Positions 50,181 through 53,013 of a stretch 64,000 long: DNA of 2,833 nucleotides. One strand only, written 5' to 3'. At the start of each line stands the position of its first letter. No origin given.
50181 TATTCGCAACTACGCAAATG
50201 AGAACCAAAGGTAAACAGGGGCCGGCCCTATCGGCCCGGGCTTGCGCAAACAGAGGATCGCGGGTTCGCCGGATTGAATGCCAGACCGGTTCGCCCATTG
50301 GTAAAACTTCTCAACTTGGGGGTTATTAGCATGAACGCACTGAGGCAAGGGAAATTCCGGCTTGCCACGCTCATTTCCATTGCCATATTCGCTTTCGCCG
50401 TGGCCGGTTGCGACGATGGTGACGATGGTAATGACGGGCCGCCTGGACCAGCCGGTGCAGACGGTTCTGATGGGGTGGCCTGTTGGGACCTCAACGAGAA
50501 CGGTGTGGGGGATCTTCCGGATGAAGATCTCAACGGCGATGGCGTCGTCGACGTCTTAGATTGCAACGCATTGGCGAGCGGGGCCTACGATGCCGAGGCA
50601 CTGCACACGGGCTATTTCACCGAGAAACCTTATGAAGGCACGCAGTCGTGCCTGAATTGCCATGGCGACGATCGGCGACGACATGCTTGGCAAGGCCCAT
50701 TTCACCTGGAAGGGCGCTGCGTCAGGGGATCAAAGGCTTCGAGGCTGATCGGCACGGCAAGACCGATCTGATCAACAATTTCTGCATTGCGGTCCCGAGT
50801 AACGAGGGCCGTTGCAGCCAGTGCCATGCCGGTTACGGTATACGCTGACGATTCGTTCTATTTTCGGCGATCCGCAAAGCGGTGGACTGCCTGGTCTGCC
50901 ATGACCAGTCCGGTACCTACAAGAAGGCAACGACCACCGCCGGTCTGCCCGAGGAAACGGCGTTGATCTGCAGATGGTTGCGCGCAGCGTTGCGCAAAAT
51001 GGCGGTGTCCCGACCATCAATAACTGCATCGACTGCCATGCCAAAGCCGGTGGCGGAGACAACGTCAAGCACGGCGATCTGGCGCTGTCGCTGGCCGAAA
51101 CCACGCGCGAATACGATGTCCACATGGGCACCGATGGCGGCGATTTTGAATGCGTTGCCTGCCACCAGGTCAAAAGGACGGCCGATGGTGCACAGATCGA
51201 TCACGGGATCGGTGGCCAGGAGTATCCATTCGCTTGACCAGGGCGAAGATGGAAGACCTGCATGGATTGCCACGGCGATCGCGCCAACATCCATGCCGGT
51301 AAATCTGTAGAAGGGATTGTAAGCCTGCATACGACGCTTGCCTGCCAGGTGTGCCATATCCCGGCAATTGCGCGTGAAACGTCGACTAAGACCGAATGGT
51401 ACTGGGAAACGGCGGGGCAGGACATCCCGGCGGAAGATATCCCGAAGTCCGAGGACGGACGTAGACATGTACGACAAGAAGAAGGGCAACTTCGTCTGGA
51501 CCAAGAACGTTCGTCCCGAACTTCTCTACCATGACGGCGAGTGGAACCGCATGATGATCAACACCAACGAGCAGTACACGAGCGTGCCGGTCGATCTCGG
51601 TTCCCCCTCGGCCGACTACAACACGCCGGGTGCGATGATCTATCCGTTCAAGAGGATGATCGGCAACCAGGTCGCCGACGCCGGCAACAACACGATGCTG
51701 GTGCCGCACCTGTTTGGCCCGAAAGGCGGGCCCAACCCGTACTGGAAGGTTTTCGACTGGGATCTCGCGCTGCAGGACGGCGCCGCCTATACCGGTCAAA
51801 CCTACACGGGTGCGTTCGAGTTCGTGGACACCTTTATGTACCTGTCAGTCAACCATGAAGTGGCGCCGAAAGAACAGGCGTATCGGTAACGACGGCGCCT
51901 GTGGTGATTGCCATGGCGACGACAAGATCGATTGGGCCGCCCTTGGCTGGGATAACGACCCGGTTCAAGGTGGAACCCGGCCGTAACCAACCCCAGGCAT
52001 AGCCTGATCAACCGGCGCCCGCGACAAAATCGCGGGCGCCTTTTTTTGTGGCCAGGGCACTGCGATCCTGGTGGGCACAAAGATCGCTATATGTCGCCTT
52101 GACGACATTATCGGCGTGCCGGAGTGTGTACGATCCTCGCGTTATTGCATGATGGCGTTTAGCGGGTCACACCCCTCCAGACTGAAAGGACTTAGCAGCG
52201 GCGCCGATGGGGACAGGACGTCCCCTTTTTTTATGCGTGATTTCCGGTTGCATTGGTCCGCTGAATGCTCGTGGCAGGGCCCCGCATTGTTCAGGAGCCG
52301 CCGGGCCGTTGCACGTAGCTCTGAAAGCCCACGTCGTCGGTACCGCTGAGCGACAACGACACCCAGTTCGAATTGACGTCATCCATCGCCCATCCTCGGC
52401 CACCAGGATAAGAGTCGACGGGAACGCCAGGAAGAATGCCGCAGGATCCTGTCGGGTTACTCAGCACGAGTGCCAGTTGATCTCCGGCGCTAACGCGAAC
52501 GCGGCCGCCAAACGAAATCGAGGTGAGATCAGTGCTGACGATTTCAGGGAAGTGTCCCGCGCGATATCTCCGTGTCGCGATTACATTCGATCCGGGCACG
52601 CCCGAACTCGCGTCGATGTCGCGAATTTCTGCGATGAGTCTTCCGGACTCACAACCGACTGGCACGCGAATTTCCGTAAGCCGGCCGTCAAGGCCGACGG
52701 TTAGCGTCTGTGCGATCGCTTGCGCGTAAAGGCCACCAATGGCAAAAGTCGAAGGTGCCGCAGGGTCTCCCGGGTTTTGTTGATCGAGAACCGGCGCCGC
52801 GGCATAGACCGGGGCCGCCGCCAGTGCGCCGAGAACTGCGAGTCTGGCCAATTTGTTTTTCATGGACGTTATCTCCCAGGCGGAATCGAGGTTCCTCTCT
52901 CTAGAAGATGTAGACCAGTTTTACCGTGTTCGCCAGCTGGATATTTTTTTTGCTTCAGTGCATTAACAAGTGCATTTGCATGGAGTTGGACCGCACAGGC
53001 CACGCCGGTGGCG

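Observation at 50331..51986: Octahaem cytochrome c lipoprotein gene riddled with frame disruptions while all eight CXXCH motifs survive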

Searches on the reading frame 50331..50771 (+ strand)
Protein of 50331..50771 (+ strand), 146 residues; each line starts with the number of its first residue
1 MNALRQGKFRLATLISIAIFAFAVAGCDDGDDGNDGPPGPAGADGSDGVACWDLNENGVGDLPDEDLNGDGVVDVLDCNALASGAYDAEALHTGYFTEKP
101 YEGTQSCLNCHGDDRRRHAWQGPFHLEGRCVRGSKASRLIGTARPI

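Call 35: find_encoding_contigs(protein=window:50331-50771:+, flank=5000, max_places=8)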
Protein window:50331-50771:+ (146 aa): no gene with exactly this product is on record in the collection.

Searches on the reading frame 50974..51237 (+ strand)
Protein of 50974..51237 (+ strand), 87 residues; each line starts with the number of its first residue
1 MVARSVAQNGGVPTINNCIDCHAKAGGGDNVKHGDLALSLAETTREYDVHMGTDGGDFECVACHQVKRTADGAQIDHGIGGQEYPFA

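Call 56: find_encoding_contigs(protein=window:50974-51237:+, flank=3000, max_places=8)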
Protein window:50974-51237:+ (87 aa): no gene with exactly this product is on record in the collection.

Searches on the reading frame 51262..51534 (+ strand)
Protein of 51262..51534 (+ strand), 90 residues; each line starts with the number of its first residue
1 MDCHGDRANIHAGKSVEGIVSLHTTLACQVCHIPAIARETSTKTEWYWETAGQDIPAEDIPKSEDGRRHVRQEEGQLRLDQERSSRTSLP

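Call 55: find_encoding_contigs(protein=window:51262-51534:+, flank=3000, max_places=8)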
Protein window:51262-51534:+ (90 aa): no gene with exactly this product is on record in the collection.

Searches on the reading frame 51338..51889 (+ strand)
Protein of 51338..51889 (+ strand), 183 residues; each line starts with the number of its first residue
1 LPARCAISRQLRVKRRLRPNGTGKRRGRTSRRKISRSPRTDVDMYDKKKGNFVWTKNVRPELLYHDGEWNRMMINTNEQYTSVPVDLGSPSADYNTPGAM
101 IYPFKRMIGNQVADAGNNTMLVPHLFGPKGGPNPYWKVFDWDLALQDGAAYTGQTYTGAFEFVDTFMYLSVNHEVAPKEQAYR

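Call 20: find_encoding_contigs(protein=window:51338-51889:+, flank=10000, max_places=8)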
Protein window:51338-51889:+ (183 aa): no gene with exactly this product is on record in the collection.

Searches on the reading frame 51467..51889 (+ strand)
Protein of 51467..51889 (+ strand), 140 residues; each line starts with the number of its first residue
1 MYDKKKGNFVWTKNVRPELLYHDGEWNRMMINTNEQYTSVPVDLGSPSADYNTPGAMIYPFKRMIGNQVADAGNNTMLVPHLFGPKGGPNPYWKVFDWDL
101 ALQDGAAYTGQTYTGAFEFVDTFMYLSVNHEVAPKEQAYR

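Call 37: find_encoding_contigs(protein=window:51467-51889:+, flank=5000, max_places=8)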
Protein window:51467-51889:+ (140 aa): no gene with exactly this product is on record in the collection.
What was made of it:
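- Tried and rejected: I made exact-product look-ups of five window ORFs: 50331-50771, 51338-51889, 51467-51889, 51262-51534 and 50974-51237 (calls 20, 35, 37, 55, 56).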

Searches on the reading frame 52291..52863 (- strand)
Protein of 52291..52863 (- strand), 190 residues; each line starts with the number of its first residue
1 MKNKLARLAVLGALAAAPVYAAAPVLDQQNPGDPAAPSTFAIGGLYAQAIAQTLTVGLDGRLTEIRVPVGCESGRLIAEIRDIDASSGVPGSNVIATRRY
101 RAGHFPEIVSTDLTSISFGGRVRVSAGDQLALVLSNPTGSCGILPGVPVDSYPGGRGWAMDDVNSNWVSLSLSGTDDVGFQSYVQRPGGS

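Call 19: find_encoding_contigs(protein=window:52291-52863:-, flank=10000, max_places=8)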
Protein window:52291-52863:- (190 aa): 2 contigs read that carry it; 2 places shown.
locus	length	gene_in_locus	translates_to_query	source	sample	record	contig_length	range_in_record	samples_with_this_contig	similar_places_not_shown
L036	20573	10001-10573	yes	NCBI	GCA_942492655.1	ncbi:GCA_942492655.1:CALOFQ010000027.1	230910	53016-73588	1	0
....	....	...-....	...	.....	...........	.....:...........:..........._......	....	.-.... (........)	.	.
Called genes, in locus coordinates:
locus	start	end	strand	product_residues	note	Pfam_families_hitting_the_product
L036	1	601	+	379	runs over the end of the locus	PF00691:OmpA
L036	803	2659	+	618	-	PF00270:DEAD, PF04851:ResIII (weak), PF00271:Helicase_C, PF25399:DeaD_dimer, PF03880:DbpA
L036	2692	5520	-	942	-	PF00873:ACR_tran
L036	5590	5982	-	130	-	PF00873:ACR_tran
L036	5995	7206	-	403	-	-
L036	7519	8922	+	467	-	PF03007:WS_DGAT_cat, PF06974:WS_DGAT_C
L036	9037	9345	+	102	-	PF08895:DUF1840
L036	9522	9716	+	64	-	-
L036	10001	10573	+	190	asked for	-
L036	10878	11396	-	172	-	PF11783:Cytochrome_cB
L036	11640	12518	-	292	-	PF14522:Cytochrome_C7 (faint), PF14537:Cytochrom_c3_2 (faint), PF22113:Mtrc-MtrF_II-IV_dom (weak), PF09699:Paired_CXXCH_1 (faint)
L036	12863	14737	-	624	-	PF10110:GPDPase_memb, PF03009:GDPD, PF13653:GDPD_2 (faint)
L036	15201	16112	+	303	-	PF06999:Suc_Fer-like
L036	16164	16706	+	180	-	PF06803:DUF1232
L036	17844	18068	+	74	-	-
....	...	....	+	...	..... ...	-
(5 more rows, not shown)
